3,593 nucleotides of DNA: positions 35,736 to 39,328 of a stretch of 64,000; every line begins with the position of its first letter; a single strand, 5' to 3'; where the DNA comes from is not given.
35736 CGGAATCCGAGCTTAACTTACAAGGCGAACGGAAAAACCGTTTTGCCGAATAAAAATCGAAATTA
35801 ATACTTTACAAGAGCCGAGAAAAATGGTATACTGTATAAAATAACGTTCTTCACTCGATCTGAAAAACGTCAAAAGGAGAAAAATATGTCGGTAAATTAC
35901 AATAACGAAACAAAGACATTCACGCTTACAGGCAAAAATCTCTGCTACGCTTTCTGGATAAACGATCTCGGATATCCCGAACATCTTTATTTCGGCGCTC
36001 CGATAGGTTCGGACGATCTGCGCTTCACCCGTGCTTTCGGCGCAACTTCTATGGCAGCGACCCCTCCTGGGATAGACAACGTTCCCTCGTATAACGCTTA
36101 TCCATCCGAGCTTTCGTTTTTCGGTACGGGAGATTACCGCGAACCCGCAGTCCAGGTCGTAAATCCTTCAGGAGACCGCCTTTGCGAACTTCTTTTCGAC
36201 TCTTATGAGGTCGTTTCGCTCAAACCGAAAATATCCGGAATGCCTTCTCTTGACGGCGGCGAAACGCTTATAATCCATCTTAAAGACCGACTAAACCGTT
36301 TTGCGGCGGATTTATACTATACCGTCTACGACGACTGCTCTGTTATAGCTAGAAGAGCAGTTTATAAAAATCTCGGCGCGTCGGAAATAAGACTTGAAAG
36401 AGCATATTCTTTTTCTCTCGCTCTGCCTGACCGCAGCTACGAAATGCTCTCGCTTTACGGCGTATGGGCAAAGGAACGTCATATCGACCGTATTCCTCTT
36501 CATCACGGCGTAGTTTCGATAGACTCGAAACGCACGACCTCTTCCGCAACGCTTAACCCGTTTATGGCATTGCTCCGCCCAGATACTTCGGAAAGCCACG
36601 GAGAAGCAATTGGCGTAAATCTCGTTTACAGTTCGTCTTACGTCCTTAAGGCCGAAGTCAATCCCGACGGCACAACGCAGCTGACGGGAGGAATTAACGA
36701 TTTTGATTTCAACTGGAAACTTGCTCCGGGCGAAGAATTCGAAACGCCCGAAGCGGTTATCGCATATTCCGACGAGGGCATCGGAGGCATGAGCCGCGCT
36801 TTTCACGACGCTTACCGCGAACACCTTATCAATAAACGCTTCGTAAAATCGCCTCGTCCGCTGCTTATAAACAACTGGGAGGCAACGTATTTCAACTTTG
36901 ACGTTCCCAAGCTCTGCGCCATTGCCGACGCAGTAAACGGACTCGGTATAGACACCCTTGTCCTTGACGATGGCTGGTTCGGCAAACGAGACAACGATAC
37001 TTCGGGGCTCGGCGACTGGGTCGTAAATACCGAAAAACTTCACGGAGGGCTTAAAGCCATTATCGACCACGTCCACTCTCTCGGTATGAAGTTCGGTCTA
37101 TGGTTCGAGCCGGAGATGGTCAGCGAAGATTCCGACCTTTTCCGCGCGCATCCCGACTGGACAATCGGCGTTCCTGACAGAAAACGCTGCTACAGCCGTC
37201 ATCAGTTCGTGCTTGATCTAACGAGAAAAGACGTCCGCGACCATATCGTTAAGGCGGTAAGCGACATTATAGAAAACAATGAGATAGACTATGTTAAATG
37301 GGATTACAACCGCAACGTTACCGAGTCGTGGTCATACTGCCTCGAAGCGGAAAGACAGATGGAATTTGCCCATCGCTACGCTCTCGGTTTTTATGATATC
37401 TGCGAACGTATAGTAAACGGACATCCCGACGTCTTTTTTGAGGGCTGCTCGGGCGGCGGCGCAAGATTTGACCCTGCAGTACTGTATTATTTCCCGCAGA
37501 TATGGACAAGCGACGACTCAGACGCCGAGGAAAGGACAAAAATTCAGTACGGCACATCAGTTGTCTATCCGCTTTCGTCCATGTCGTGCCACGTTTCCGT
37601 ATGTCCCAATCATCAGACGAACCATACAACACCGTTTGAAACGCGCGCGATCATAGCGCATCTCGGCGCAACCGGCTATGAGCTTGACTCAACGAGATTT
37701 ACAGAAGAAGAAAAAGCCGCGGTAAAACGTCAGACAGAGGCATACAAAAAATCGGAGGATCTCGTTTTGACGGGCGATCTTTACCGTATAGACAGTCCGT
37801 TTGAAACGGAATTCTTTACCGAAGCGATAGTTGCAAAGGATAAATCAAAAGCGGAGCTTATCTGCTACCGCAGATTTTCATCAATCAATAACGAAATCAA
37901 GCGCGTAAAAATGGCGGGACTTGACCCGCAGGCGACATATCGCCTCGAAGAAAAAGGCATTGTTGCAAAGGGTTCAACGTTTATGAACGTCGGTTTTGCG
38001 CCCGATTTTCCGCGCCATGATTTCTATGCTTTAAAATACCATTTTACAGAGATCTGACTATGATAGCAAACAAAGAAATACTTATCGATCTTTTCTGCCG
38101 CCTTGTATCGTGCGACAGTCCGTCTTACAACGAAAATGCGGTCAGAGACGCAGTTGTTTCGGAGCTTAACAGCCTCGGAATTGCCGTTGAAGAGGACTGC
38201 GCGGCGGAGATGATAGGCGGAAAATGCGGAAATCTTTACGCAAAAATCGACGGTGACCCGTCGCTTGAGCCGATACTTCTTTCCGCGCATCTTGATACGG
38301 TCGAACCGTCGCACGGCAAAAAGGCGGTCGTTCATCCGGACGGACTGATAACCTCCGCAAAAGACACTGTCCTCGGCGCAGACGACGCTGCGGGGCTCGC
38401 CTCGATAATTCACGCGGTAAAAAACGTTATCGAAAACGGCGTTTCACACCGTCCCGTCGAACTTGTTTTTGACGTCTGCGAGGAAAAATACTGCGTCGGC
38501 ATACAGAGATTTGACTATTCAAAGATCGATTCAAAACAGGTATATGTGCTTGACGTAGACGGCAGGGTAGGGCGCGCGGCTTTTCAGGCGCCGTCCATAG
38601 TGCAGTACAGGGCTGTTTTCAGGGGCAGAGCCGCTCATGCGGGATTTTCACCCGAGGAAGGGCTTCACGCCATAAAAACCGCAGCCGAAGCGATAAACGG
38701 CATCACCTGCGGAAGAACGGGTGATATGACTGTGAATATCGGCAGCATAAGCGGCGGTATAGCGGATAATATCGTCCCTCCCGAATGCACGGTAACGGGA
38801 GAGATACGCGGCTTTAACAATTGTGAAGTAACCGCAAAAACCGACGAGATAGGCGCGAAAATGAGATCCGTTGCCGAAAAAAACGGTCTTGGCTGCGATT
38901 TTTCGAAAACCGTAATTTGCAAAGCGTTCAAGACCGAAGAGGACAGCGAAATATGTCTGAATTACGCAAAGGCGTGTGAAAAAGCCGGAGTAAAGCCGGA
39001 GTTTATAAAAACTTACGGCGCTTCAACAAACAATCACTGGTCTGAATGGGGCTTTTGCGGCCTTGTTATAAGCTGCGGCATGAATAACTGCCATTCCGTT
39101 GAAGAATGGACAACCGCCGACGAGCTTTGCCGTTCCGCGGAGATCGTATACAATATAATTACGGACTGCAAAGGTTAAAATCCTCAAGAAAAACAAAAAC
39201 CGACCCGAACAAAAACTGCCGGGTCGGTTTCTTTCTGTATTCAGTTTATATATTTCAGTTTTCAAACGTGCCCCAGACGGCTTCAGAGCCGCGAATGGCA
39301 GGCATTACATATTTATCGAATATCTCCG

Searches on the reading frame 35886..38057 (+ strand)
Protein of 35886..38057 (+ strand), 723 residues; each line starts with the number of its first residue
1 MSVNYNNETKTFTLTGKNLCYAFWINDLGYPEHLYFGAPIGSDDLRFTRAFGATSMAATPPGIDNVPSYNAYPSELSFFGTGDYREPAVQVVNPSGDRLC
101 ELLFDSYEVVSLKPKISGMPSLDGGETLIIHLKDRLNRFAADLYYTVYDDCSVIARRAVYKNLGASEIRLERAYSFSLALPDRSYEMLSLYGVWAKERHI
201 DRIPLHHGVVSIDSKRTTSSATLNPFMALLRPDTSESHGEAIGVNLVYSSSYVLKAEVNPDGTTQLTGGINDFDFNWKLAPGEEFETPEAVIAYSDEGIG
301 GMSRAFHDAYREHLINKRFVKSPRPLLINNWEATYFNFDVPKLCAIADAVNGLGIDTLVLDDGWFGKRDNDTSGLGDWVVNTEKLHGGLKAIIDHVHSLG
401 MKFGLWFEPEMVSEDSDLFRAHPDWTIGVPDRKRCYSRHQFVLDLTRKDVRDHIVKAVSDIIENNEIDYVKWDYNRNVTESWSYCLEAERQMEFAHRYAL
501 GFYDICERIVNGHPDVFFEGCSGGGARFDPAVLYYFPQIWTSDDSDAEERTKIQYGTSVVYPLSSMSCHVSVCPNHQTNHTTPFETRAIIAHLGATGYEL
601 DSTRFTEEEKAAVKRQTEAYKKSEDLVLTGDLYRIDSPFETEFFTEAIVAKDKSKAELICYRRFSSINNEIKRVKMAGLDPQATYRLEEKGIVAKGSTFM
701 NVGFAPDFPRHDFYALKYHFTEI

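Call 80: search_protein_families(library=pfam, proteins=[window:35886-38057:+], max_evalue=0.00001)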
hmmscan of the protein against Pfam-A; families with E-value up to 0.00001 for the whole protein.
window:35886-38057:+ (723 aa): 4 families
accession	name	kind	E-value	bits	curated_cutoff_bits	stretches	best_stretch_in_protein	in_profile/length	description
PF02065.24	Melibiase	-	1.9e-147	491.2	27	1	285-630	2-347/347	Melibiase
PF16875.11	Glyco_hydro_36N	-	5.9e-73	245.9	27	1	29-280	1-253/253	Glycosyl hydrolase family 36 N-terminal domain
PF16874.11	Glyco_hydro_36C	-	2.6e-14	53.8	27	1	648-720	6-77/77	Glycosyl hydrolase family 36 C-terminal domain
PF02638.21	GHL10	-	2.6e-08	33.8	27.9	1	389-481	72-169/311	Glycosyl hydrolase-like 10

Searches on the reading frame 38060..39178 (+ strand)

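Call 80: search_protein_families(library=pfam, proteins=[window:38060-39178:+], max_evalue=0.00001)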
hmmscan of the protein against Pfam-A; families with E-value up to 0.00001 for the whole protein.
window:38060-39178:+ (372 aa): 3 families
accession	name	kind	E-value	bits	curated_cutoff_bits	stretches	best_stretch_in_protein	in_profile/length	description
PF07687.19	M20_dimer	-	1.6e-13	50.9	21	1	180-271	6-102/107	Peptidase dimerisation domain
PF01546.33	Peptidase_M20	-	6.8e-09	36.4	24.6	1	73-368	1-205/206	Peptidase family M20/M25/M40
PF04389.22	Peptidase_M28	-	5.2e-08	33.3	21.3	1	58-168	1-94/193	Peptidase family M28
